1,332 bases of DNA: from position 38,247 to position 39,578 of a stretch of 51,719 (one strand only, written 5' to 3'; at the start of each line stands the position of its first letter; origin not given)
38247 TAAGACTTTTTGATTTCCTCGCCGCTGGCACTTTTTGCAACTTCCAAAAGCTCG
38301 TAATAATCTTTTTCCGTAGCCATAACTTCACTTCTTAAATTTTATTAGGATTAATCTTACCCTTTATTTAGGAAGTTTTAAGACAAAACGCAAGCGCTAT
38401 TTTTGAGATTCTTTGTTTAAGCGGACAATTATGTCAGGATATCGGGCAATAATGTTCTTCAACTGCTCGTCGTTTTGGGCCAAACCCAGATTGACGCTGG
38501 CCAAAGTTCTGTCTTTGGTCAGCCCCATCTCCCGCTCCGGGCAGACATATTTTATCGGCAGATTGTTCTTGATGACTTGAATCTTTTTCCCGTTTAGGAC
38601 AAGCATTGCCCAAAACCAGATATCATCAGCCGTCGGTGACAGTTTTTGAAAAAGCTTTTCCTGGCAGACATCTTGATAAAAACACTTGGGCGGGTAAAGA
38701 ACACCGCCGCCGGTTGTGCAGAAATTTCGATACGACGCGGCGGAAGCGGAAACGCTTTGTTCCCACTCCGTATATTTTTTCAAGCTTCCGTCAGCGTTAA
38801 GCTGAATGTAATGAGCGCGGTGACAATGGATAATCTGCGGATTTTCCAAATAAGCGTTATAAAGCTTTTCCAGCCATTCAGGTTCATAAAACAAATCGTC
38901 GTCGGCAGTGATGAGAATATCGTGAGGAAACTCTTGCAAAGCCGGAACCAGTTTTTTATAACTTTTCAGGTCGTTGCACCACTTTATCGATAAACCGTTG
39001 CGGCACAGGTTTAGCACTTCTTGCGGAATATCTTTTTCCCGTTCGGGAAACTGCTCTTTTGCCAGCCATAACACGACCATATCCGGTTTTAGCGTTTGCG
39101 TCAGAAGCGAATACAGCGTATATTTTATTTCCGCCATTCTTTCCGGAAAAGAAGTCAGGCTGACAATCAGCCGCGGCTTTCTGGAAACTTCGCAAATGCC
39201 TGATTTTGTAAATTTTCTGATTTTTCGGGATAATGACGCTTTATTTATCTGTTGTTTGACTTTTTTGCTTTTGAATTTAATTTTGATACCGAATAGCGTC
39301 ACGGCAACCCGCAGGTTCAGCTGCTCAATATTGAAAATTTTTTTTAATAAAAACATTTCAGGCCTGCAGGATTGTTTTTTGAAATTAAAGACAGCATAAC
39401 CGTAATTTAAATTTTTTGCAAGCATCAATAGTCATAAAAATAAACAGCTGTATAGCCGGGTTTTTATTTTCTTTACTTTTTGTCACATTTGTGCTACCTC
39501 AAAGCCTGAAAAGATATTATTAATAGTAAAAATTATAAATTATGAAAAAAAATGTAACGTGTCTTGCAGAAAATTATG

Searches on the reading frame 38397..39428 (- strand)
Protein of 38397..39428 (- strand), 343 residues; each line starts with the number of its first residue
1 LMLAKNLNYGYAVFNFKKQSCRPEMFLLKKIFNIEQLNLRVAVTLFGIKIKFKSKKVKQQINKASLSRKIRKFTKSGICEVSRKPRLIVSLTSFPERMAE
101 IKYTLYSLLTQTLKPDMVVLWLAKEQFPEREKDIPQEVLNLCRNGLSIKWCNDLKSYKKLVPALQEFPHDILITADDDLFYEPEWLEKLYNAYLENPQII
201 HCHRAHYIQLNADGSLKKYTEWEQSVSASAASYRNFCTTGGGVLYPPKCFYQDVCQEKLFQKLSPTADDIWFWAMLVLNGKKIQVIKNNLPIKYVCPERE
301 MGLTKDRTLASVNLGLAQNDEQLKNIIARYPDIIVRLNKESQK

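Call 75: search_protein_families(library=pfam, proteins=[window:38397-39428:-], max_evalue=0.0001)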
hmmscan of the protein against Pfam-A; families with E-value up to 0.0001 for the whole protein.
window:38397-39428:- (343 aa): 1 family
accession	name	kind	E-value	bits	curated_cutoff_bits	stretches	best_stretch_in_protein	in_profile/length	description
PF00535.33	Glycos_transf_2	-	1.8e-05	25.2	23.3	1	164-213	74-124/168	Glycosyl transferase family 2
